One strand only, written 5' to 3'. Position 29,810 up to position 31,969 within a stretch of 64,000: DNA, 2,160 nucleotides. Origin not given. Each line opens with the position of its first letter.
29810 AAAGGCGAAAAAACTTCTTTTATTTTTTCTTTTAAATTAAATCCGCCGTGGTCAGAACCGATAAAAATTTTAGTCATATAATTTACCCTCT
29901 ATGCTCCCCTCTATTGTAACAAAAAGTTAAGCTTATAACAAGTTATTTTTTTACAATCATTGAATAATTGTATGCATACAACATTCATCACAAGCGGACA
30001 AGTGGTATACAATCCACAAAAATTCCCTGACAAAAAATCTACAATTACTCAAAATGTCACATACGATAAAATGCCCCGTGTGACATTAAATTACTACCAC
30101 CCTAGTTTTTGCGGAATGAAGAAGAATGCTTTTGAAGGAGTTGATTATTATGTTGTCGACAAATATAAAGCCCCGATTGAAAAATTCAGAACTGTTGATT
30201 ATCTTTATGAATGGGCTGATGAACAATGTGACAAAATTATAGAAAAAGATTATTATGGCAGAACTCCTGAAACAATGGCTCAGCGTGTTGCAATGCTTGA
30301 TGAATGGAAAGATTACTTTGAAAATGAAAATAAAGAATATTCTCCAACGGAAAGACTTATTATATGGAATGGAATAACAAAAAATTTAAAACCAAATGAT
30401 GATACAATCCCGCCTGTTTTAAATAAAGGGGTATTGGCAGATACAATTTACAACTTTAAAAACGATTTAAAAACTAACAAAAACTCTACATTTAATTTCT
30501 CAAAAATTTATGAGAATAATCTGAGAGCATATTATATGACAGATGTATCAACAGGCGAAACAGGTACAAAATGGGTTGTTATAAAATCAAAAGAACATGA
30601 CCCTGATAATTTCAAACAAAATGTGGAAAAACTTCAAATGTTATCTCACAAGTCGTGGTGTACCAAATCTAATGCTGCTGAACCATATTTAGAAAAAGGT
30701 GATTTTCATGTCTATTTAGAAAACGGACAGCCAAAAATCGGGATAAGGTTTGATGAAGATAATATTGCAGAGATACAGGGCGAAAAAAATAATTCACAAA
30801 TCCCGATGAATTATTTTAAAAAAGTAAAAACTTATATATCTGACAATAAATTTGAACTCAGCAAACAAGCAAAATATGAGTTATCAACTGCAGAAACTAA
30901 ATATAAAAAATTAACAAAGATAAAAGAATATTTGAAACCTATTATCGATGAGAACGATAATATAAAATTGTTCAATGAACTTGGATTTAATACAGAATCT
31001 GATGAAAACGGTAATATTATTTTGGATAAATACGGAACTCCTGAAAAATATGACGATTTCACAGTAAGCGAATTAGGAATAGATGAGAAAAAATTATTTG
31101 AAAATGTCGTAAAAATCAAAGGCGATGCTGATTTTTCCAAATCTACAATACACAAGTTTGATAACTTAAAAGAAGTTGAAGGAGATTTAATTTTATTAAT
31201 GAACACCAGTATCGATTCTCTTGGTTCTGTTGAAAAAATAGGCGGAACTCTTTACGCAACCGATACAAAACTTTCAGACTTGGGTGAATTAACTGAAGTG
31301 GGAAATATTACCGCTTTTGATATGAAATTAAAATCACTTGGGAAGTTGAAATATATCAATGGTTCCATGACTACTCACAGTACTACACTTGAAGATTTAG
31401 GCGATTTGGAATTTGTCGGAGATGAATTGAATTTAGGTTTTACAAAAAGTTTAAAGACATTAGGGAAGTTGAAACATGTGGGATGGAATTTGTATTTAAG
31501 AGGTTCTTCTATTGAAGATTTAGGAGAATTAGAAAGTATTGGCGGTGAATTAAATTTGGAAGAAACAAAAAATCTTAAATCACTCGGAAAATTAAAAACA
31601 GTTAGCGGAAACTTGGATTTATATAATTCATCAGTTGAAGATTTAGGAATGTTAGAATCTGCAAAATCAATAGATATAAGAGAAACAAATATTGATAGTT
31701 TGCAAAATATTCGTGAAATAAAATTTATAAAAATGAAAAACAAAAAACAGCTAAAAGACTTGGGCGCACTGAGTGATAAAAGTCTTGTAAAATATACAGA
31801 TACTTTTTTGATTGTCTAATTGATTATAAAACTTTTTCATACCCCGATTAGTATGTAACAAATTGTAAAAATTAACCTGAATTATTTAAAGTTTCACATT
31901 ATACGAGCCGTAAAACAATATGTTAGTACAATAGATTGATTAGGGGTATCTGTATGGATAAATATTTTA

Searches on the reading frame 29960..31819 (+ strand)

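Call 69: search_protein_families(library=pfam, proteins=[window:29960-31819:+], max_evalue=0.001)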
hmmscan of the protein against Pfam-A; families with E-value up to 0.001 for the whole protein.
window:29960-31819:+ (619 aa): 1 family
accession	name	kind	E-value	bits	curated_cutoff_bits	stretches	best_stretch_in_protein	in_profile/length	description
PF01030.30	Recep_L_domain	-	9.8e-05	22.9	21.8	0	533-584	11-75/112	Receptor L domain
